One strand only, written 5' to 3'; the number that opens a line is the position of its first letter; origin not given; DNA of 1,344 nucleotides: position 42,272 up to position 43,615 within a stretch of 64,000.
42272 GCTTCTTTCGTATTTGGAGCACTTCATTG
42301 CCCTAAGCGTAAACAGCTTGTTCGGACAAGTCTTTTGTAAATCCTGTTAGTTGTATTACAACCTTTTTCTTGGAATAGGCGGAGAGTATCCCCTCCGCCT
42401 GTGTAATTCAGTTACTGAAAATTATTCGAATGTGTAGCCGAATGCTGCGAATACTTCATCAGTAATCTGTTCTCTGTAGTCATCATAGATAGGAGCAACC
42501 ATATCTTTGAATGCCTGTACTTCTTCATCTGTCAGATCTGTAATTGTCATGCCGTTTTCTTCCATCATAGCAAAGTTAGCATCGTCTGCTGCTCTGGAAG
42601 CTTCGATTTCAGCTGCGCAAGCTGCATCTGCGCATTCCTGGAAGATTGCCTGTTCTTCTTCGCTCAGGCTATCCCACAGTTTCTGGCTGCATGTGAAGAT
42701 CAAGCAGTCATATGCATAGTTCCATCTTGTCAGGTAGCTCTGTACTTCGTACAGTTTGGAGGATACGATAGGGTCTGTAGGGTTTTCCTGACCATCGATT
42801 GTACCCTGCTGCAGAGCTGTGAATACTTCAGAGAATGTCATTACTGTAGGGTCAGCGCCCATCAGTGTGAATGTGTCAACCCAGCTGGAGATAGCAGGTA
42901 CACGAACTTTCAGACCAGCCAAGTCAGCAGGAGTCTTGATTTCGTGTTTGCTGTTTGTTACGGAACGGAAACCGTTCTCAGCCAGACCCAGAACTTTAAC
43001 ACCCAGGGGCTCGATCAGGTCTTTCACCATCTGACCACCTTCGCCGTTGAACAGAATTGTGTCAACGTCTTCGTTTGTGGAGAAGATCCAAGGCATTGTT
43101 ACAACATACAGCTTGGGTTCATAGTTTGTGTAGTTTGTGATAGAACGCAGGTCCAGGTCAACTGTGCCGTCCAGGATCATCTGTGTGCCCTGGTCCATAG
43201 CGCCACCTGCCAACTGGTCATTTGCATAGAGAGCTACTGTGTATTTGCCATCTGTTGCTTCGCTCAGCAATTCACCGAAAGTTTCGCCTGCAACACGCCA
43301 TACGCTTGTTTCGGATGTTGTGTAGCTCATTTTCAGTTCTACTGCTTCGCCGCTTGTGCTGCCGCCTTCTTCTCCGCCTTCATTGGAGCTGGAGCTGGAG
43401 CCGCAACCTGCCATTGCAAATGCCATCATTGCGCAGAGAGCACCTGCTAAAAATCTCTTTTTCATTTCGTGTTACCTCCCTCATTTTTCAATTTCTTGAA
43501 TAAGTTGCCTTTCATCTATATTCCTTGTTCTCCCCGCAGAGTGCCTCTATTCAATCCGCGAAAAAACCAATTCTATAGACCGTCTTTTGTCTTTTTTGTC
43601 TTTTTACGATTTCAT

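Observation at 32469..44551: GntR-controlled TRAP transporter / Zn-ADH / E1-E2-E3 lipoamide complex / beta-hydroxyacid dehydrogenase island with no assignable substrate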

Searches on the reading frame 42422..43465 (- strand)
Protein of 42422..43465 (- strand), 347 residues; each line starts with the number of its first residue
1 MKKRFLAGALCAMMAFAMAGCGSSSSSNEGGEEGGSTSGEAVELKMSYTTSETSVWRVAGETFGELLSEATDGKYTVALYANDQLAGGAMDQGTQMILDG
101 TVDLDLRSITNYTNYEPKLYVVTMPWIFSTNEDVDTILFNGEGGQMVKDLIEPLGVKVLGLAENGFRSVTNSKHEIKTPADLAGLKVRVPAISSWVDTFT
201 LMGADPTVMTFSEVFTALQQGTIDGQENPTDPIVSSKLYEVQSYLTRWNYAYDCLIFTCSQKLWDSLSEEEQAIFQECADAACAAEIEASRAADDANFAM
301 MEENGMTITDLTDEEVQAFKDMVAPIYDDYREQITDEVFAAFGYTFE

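Call 3: search_protein_families(library=pfam, proteins=[window:42422-43465:-])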
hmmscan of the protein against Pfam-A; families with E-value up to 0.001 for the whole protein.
window:42422-43465:- (347 aa): 1 family
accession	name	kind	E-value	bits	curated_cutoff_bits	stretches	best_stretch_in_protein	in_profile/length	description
PF03480.18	DctP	-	3.2e-75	253.6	23.4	1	46-332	1-285/286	Bacterial extracellular solute-binding protein, family 7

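Call 4: search_protein_families(library=ncbifam, proteins=[window:42422-43465:-])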
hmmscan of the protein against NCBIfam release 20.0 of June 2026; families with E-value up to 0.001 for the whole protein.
window:42422-43465:- (347 aa): 2 families
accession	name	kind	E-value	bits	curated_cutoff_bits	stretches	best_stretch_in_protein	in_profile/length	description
TIGR00787.1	dctP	subfamily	2.6e-60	204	175.05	1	47-299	2-251/257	DctP family TRAP transporter solute-binding subunit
NF037995.1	TRAP_S1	subfamily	7.4e-53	179.6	50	1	45-319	1-271/271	TRAP transporter substrate-binding protein DctP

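Call 15: search_solved_structures(query=window:42422-43465:-, max_evalue=1e-20)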
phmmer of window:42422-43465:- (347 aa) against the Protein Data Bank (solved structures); distinct sequences matched with E-value up to 1e-20: 64 (the best 60 are shown).
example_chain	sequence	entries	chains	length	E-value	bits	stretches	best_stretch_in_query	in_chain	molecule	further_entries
4p8b_A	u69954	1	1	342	1.4e-49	172.4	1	37-339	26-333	TRAP-type transporter, periplasmic component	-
7bbr_A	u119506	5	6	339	1.4e-45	159.3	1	46-337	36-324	Putative TRAP transporter solute receptor DctP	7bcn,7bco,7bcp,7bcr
4pc9_A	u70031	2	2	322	1.4e-43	152.7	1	37-331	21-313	C4-dicarboxylate transport system, substrate-binding protein, putative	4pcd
4p47_A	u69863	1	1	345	1.5e-43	152.6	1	59-337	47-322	TRAP dicarboxylate transporter, DctP subunit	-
4pdd_A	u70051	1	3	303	3e-42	148.3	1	44-341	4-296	TRAP dicarboxylate transporter, DctP subunit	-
4p9k_A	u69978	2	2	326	3e-40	141.8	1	43-333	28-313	TRAP dicarboxylate transporter, DctP subunit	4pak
4pdh_A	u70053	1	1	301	1.1e-39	139.9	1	44-334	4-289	TRAP dicarboxylate transporter, DctP subunit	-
4nq8_A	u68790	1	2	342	2.1e-38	135.7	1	42-337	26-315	Putative periplasmic substrate-binding transport protein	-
4mx6_A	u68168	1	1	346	2.1e-36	129.2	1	41-341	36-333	TRAP-type C4-dicarboxylate:H+ symport system substrate-binding component DctP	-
2cex_A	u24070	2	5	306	8.2e-35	123.9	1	48-334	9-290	PROTEIN HI0146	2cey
2wyk_A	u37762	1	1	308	8.4e-35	123.9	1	48-334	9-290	SIALIC ACID-BINDING PERIPLASMIC PROTEIN SIAP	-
2v4c_A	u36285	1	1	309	8.5e-35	123.9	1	48-334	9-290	SIALIC ACID-BINDING PERIPLASMIC PROTEIN SIAP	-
3b50_A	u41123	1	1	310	8.6e-35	123.9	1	48-334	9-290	Sialic acid-binding periplasmic protein siaP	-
2wx9_A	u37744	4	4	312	8.8e-35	123.8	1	48-334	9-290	SIALIC ACID-BINDING PERIPLASMIC PROTEIN SIAP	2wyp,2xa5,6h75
2xwv_A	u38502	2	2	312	8.8e-35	123.8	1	48-334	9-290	SIALIC ACID-BINDING PERIPLASMIC PROTEIN SIAP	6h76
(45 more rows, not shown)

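Call 31: find_related_loci(query=A1, collection=genome_contigs, flank=10000)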
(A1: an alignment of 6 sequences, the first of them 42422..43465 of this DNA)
Query A1 (347 aa) in genome_contigs; peptide patterns used: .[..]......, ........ (x = any residue, [..] = any of these).
600 stretches matched a pattern (row limit reached: there are more); 567 encode a relative of the query (tblastn E <= 1e-3); the best 80 are kept; 80 distinct loci.
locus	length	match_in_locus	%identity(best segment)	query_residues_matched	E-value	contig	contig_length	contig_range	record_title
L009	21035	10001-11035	77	1-347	0e+0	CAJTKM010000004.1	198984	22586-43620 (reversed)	Lachnospiraceae bacterium isolate B68 genome assembly, contig: MGBC000260.4, whole genome shotgun sequence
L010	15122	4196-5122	49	40-347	1e-99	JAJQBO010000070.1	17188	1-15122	MAG: Planctomycetaceae bacterium isolate C.3_6 NODE_719_length_17188_cov_9.892080, whole genome shotgun sequence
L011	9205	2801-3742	48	35-347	6e-96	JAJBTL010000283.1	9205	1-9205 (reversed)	MAG: Planctomycetota bacterium isolate U_126843 U_126843=NODE_1367_length_9205_cov_5.042732, whole genome shotgun sequen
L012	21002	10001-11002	42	1-342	2e-91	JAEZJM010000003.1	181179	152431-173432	MAG: Bacillota bacterium isolate OH_CDB_237 k127_1917098, whole genome shotgun sequence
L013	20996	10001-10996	43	3-344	5e-91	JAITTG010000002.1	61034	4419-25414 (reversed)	MAG: Candidatus Parendomicrobium reticulitermitis isolate Rs511_bin47 k119_1185296, whole genome shotgun sequence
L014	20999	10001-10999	42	1-342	9e-91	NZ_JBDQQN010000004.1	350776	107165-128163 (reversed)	Solibacillus sp. CAU 1738 contig4, whole genome shotgun sequence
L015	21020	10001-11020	41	1-342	4e-89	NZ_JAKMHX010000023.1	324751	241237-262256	Sporosarcina cyprini strain MB25 266, whole genome shotgun sequence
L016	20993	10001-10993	43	3-330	3e-88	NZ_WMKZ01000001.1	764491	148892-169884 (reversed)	Alkalihalobacterium elongatum strain MEB199 NODE_1_length_764491_cov_109.134711, whole genome shotgun sequence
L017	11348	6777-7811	42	3-342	2e-88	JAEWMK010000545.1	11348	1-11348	MAG: Bacillota bacterium isolate OH_PDB_133 k127_1181790, whole genome shotgun sequence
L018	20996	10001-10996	45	3-342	5e-88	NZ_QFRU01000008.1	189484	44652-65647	Bacillus sp. CGMCC 1.16541 contig008, whole genome shotgun sequence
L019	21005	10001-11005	41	1-342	1e-87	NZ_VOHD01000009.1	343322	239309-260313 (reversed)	Planomicrobium sp. CPCC 101110 NODE_4, whole genome shotgun sequence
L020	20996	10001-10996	44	3-342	2e-87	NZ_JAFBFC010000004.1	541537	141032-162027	Priestia iocasae strain DSM 104297 Ga0454081_04, whole genome shotgun sequence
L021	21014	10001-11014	41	2-342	2e-87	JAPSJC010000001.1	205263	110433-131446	MAG: Ureibacillus sp. isolate RM46_bin.044 NODE_19_length_205263_cov_24.297851, whole genome shotgun sequence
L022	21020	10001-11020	44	3-342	2e-87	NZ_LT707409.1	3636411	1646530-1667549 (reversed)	Bacillus dakarensis strain Marseille-P3515T, whole genome shotgun sequence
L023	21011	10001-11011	42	3-342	6e-87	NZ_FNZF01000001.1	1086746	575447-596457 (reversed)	Bhargavaea ginsengi strain CGMCC 1.6763, whole genome shotgun sequence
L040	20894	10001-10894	42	44-342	1e-81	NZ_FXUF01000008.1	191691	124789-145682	Anoxynatronum buryatiense strain Su22 Ga0139014_108, whole genome shotgun sequence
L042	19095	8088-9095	39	3-342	7e-81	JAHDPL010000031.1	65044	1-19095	MAG: Sporomusaceae bacterium isolate SM1-B11.1 k141_30540, whole genome shotgun sequence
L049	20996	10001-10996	39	1-342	2e-79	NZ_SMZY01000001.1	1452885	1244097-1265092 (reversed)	Peribacillus frigoritolerans strain F-D2 NODE_1_length_1452885_cov_217.001693, whole genome shotgun sequence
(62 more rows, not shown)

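Call 35: search_protein_families(library=pfam, proteins=[L049:8077-8910:+, L049:9159-10004:+, L049:12881-13651:+, L049:13679-14167:+, L049:14155-15636:+, L049:15633-16769:+, L049:16766-17083:+, L049:5401-6822:+, L049:6870-7880:-], max_evalue=0.00001)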
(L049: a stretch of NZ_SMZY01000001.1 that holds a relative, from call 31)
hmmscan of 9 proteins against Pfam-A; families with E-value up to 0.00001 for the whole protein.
L049:8077-8910:+ (277 aa): 2 families
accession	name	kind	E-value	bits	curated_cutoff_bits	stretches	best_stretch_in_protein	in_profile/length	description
PF03009.23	GDPD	-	1.1e-58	199.6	23.6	1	43-272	1-243/244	Glycerophosphoryl diester phosphodiesterase family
PF13653.12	GDPD_2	-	7.5e-06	26.7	27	0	258-272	16-30/30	Glycerophosphoryl diester phosphodiesterase family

L049:9159-10004:+ (281 aa): 4 families
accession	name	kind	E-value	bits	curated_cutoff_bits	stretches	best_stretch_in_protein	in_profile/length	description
PF01614.24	IclR_C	-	8.7e-43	146.3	24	1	97-269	2-174/174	Bacterial transcriptional regulator IclR C-terminal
PF09339.16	HTH_IclR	-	4.9e-10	39.5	22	1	32-79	1-50/52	IclR helix-turn-helix domain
PF25213.1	HVO_A0261_N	-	1.1e-06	28.9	35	1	34-82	11-59/86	HVO_A0261 N-terminal domain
PF01022.26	HTH_5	-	7.4e-06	26.2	22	0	39-79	7-47/47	Bacterial regulatory protein, arsR family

L049:12881-13651:+ (256 aa): 4 families
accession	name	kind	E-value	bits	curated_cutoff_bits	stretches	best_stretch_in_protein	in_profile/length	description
PF00106.31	adh_short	-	2.4e-48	164.7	26.6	1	7-209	1-190/195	short chain dehydrogenase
PF13561.12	adh_short_C2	-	2.7e-48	165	27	1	16-252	6-234/236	Enoyl-(Acyl carrier protein) reductase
PF08659.16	KR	-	5.9e-11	43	22.6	1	9-149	3-142/180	KR domain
PF01370.27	Epimerase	-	4.8e-06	26.6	20.9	1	10-210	2-191/240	NAD dependent epimerase/dehydratase family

L049:13679-14167:+ (162 aa): 1 family
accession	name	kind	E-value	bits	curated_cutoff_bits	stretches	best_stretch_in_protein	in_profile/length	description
PF03479.20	PCC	-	4.5e-17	62.9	25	1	15-132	3-116/117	Plants and Prokaryotes Conserved (PCC) domain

L049:14155-15636:+ (493 aa): 2 families
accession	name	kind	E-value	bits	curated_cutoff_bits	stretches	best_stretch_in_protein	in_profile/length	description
PF00501.34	AMP-binding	-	5e-73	246.6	29.9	1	11-353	4-384/384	AMP-binding enzyme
PF13193.12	AMP-binding_C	-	1.4e-19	71.2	24.5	1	403-478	1-76/76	AMP-binding enzyme C-terminal domain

L049:15633-16769:+ (378 aa): 4 families
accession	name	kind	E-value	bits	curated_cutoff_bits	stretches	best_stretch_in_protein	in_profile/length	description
PF22691.2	Thiolase_C_1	-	2.8e-47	160.5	28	1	238-375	7-143/144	Thiolase C-terminal domain-like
PF00108.29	Thiolase_N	-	4e-23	82.6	26.4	1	5-221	2-258/260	Thiolase, N-terminal domain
PF02803.24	Thiolase_C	-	6.7e-11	42.3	27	1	255-357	27-112/123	Thiolase, C-terminal domain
PF00109.32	ketoacyl-synt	-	8.9e-07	29.2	20.8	1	58-133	150-223/252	Beta-ketoacyl synthase, N-terminal domain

L049:16766-17083:+ (105 aa): 1 family
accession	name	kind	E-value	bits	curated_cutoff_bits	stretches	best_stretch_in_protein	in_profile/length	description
PF01796.24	OB_ChsH2_C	-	1.4e-11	44.6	27.1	1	36-83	2-49/65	ChsH2, C-terminal OB-fold domain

L049:5401-6822:+ (473 aa): 1 family
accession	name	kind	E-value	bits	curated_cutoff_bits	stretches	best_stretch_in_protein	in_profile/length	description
PF01235.23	Na_Ala_symp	-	1.8e-168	561.3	24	1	57-450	6-392/392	Sodium:alanine symporter family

L049:6870-7880:- (336 aa): 0 families

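Call 59: search_protein_families(library=ncbifam, proteins=[L049:12881-13651:+, L049:14155-15636:+, L049:15633-16769:+], max_evalue=1e-10)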
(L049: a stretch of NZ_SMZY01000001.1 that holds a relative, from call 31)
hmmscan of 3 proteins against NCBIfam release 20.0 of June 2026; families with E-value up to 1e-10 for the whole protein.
L049:12881-13651:+ (256 aa): 202 families (the best 25 are shown)
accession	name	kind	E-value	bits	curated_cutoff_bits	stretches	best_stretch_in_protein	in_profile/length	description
NF004198.0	PRK05653.1-3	equivalog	5e-61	206.3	296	1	1-253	2-246/248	3-oxoacyl-ACP reductase FabG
TIGR01830.1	3oxo_ACP_reduc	equivalog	4.3e-57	193.5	297.75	1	9-253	1-238/239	3-oxoacyl-[acyl-carrier-protein] reductase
NF009466.0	PRK12826.1-2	subfamily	9.5e-55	185.7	222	1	6-254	3-245/248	3-oxoacyl-ACP reductase FabG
NF005559.1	PRK07231.1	subfamily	2.6e-54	184.3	215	1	4-254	2-248/249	glucose 1-dehydrogenase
NF004197.0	PRK05653.1-1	equivalog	2.6e-53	181.2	332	1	3-254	4-247/249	3-oxoacyl-ACP reductase FabG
NF006070.0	PRK08213.1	subfamily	7.6e-53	179.7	279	1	3-253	9-256/259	gluconate 5-dehydrogenase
NF006110.0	PRK08261.1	equivalog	9.2e-52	176.4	410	1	4-253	212-450/454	3-oxoacyl-ACP reductase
NF009464.0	PRK12824.1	subfamily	5e-51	173.7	269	1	7-253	3-242/245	3-oxoacyl-ACP reductase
NF004791.0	PRK06138.1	equivalog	2.6e-50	171.1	312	1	3-254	2-250/252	SDR family oxidoreductase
NF052558.1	MBtsdlDhBudC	equivalog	2.4e-49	168.2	270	1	5-253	2-241/250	meso-2,3-butanediol dehydrogenase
TIGR03971.1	SDR_subfam_1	subfamily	1.2e-48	165.8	300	1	4-254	1-269/271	mycofactocin-coupled SDR family oxidoreductase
NF009468.0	PRK12826.1-4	equivalog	5.4e-48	163.9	318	1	1-254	2-248/256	SDR family oxidoreductase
TIGR01832.1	kduD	equivalog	7.9e-48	163.1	338.85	1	3-252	2-244/248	2-dehydro-3-deoxy-D-gluconate 5-dehydrogenase KduD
TIGR01829.1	AcAcCoA_reduct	subfamily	5e-47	160.6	302.1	1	7-253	1-240/242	acetoacetyl-CoA reductase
NF047923.1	pyridox_DH_SDR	equivalog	1.4e-46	159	325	1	5-254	2-241/243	pyridoxal 4-dehydrogenase, SDR-type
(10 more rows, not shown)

L049:14155-15636:+ (493 aa): 103 families (the best 25 are shown)
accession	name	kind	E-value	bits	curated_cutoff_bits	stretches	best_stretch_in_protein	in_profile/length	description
NF004837.0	PRK06187.1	subfamily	1.5e-127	426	476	1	3-488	9-522/531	long-chain-fatty-acid--CoA ligase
NF006182.0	PRK08316.1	subfamily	1.6e-117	393.2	663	1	2-489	11-518/523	fatty acyl-CoA synthetase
NF005307.0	PRK06839.1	equivalog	9.4e-108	361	748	1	3-485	3-490/496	o-succinylbenzoate--CoA ligase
NF052269.1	Staph_lig_FadD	equivalog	2.2e-104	349.6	650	1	17-487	15-492/499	long-chain-fatty-acid--CoA ligase FadD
NF002966.0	PRK03640.1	equivalog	2.3e-100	336.5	556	1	10-487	10-479/483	o-succinylbenzoate--CoA ligase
NF005676.0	PRK07470.1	equivalog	4.3e-96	322.6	774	1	7-486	25-527/544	acyl-CoA synthetase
NF009233.0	PRK12583.1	subfamily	5.5e-92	309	832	1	137-485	193-547/558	fatty acid CoA ligase family protein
NF005702.0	PRK07514.1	subfamily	2.9e-91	306.3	558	1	23-489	25-501/506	malonyl-CoA synthase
NF006572.0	PRK09088.1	equivalog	1.6e-89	300.9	696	1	26-486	27-485/491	acyl-CoA synthetase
NF004797.0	PRK06145.1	equivalog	6.4e-87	292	850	1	17-489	17-496/499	acyl-CoA synthetase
NF005857.1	PRK07786.1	exception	1.7e-86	290.8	733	1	10-489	18-513/513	fatty-acid--CoA ligase FadD5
NF005801.1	PRK07656.1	equivalog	8.8e-86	288.5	657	1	3-484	2-499/500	FadD3 family acyl-CoA ligase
NF004758.0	PRK06087.1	equivalog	2.5e-82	277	736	1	128-485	171-532/548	medium-chain fatty-acid--CoA ligase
TIGR01923.1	menE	equivalog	4.8e-82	276.1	330.15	1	29-483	1-441/442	o-succinylbenzoate--CoA ligase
NF004838.1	PRK06188.1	equivalog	2e-80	270.6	875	1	137-488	164-523/524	fatty-acid--CoA ligase FadD8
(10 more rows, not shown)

L049:15633-16769:+ (378 aa): 21 families
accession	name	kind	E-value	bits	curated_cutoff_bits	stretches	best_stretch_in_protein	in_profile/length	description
NF004720.0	PRK06064.1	subfamily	3.1e-127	424.5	420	1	1-377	1-388/389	thiolase domain-containing protein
NF053570.1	AcCoTHIOL_METTL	equivalog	2.1e-111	372.5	600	1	1-378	1-385/385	acetyl-CoA acetyltransferase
NF004810.0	PRK06157.1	equivalog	2.6e-85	287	403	1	2-370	7-389/400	acetyl-CoA acetyltransferase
NF005704.0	PRK07516.1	subfamily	6e-82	275.7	412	1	2-376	2-387/389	thiolase domain-containing protein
NF009228.0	PRK12578.1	subfamily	2.4e-78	263.5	485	1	2-375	3-386/387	thiolase domain-containing protein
NF006102.0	PRK08256.1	subfamily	5.7e-77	259.4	436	1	2-376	3-392/394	lipid-transfer protein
NF004936.0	PRK06289.1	equivalog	3.5e-67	226.9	375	1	16-370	20-397/405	acetyl-CoA acetyltransferase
NF053628.1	BnzsclthlBbsBGT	equivalog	4.7e-64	216.6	750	1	2-352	5-357/389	benzoylsuccinyl-CoA thiolase subunit BbsB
NF004982.0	PRK06365.1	equivalog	9.4e-61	206.1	695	2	3-225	17-240/430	thiolase domain-containing protein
NF004811.0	PRK06158.1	subfamily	1.6e-59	201.8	421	1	3-374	9-378/384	acetyl-CoA acetyltransferase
NF004715.0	PRK06059.1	equivalog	1.1e-56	192.5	424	1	2-371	4-395/399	lipid-transfer protein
NF006180.0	PRK08313.1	subfamily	9.7e-54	182.7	514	1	2-375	4-383/389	thiolase domain-containing protein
NF005892.0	PRK07855.1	subfamily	4.3e-48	164.1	469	1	3-356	7-371/390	lipid-transfer protein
NF006010.0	PRK08142.1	subfamily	1.1e-43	149.5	462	1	17-365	20-373/388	thiolase domain-containing protein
NF004721.0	PRK06065.1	equivalog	1.7e-42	145.7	455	1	2-375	10-392/393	thiolase domain-containing protein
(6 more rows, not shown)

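Call 63: predict_structure(protein=window:42422-43345:-)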
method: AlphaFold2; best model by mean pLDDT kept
length: 307 residues; sequences in the alignment: 1
mean_pLDDT: 35.3   pTM: 0.25
mean pLDDT of the five models: 35.3, 32.3, 32.2, 31.8, 31.2
residues with pLDDT >= 90: 0; 70-90: 0; 50-70: 8; < 50: 299
segments of 3 or more residues with pLDDT < 50: 1-227, 231-235, 237-254, 256-258, 264-307
pLDDT, mean of each block of 10 residues (from residue 1): 28 30 33 32 30 30 29 25 27 31 40 37 29 29 27 30 32 37 37 38 40 37 48 47 46 48 44 43 38 39 33
secondary structure, 60 per line:
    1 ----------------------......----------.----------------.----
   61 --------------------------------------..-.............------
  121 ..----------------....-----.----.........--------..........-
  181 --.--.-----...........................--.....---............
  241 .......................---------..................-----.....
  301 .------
elements in order: H23-28 H102-114 H139-142 H153-161 H171-179 H192-218 H221-225 H229-263 H273-290 H296-301

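Call 80: search_protein_families(library=pfam, proteins=[L040:591-2060:+, L040:2223-3194:+, L040:4834-5379:+, L040:5574-7454:+, L042:303-1046:+, L042:1043-2155:+, L042:2156-2914:+, L042:3841-5910:+, L042:16244-17473:+, L042:17552-18436:+], max_evalue=0.000001)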
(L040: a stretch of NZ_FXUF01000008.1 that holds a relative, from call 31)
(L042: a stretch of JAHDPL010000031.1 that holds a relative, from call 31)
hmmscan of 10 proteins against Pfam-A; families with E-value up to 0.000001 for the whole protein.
L040:591-2060:+ (489 aa): 2 families
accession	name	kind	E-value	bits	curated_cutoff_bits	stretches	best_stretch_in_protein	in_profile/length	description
PF21478.3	GcvP2_C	-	2.3e-28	99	27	1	352-452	2-104/122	Glycine dehydrogenase, C-terminal domain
PF02347.22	GDC-P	-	5e-17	62.3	26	1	31-387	27-382/429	Glycine cleavage system P-protein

L040:2223-3194:+ (323 aa): 1 family
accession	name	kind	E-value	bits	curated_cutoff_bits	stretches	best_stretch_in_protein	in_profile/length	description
PF03547.23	Mem_trans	-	1.4e-28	99.9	25.7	1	18-316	3-342/343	Membrane transport protein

L040:4834-5379:+ (181 aa): 2 families
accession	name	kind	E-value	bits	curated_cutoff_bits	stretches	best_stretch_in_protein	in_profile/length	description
PF00578.27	AhpC-TSA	-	6.7e-43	146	26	1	6-140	1-123/124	AhpC/TSA family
PF08534.16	Redoxin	-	1.2e-17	64.5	26.6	1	6-153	2-142/148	Redoxin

L040:5574-7454:+ (626 aa): 8 families
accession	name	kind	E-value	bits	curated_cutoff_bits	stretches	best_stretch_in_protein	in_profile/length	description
PF00158.32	Sigma54_activat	-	7.1e-68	228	20.2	1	310-478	1-168/168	Sigma-54 interaction domain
PF25601.1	AAA_lid_14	-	4.8e-25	87.6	27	1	483-561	1-79/87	AAA+ ATPase lid domain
PF14532.12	Sigma54_activ_2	-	6.1e-18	65.8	25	1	311-482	1-138/138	Sigma-54 interaction domain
PF02954.25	HTH_8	-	8.1e-17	61.1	22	1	576-616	2-42/42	Bacterial regulatory protein, Fis family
PF08448.16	PAS_4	-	4.7e-14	53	23.1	1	188-288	1-105/110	PAS fold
PF00989.32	PAS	-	1.1e-11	45.2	22.6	1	185-285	4-110/113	PAS fold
PF01078.27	Mg_chelatase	-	2.7e-09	37.2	20.3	0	385-454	88-159/207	Magnesium chelatase, subunit ChlI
PF01590.32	GAF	-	9.3e-07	29.9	22.4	0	69-157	34-122/133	GAF domain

L042:303-1046:+ (247 aa): 1 family
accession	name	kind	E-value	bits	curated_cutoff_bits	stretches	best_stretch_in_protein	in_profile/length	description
PF02682.21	CT_C_D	-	4.8e-74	248.8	22.1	1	8-206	5-201/202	Carboxyltransferase domain, subdomain C and D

L042:1043-2155:+ (370 aa): 1 family
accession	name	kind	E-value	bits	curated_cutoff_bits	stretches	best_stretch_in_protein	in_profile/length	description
PF02626.20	CT_A_B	-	3.4e-95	319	25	1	24-286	1-260/261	Carboxyltransferase domain, subdomain A and B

L042:2156-2914:+ (252 aa): 1 family
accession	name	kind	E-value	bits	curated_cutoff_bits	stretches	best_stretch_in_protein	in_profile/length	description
PF03746.21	LamB_YcsF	-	2.9e-104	348.4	22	1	3-241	1-239/239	LamB/YcsF family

L042:3841-5910:+ (689 aa): 10 families
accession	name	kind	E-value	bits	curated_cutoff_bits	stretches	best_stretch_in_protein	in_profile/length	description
PF00158.32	Sigma54_activat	-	3e-70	235.7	20.2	1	375-542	1-167/168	Sigma-54 interaction domain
PF25601.1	AAA_lid_14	-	9.5e-25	86.7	27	1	548-626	1-79/87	AAA+ ATPase lid domain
PF14532.12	Sigma54_activ_2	-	1.1e-19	71.5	25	1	376-547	1-138/138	Sigma-54 interaction domain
PF02954.25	HTH_8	-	7.7e-14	51.6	22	1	634-675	1-42/42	Bacterial regulatory protein, Fis family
PF00989.32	PAS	-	1.6e-11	44.7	22.6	1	252-353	5-113/113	PAS fold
PF08448.16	PAS_4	-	9.3e-11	42.4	23.1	1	255-357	2-109/110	PAS fold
PF07728.20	AAA_5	-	1.5e-10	41.6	22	1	399-519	2-124/139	AAA domain (dynein-related subfamily)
PF01078.27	Mg_chelatase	-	1.7e-08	34.5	20.3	0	451-517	89-157/207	Magnesium chelatase, subunit ChlI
PF01590.32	GAF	-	3.1e-08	34.7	22.4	1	98-232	2-131/133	GAF domain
PF13426.13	PAS_9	-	2.9e-07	31.1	27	0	258-353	1-101/103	PAS domain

L042:16244-17473:+ (409 aa): 3 families
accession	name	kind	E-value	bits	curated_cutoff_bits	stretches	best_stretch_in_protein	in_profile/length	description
PF13458.12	Peripla_BP_6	-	3e-69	234.7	31.7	1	63-404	1-343/343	Periplasmic binding protein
PF01094.35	ANF_receptor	-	9.4e-35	120.7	25.4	1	87-392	6-341/353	Receptor family ligand binding region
PF13433.12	Peripla_BP_5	-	2.1e-19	70.3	27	1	65-392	2-327/363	Periplasmic binding protein domain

L042:17552-18436:+ (294 aa): 1 family
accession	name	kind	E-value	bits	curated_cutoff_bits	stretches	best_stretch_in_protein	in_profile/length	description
PF02653.21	BPD_transp_2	-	3.1e-41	141.7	26.8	1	7-278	2-269/269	Branched-chain amino acid transport system / permease component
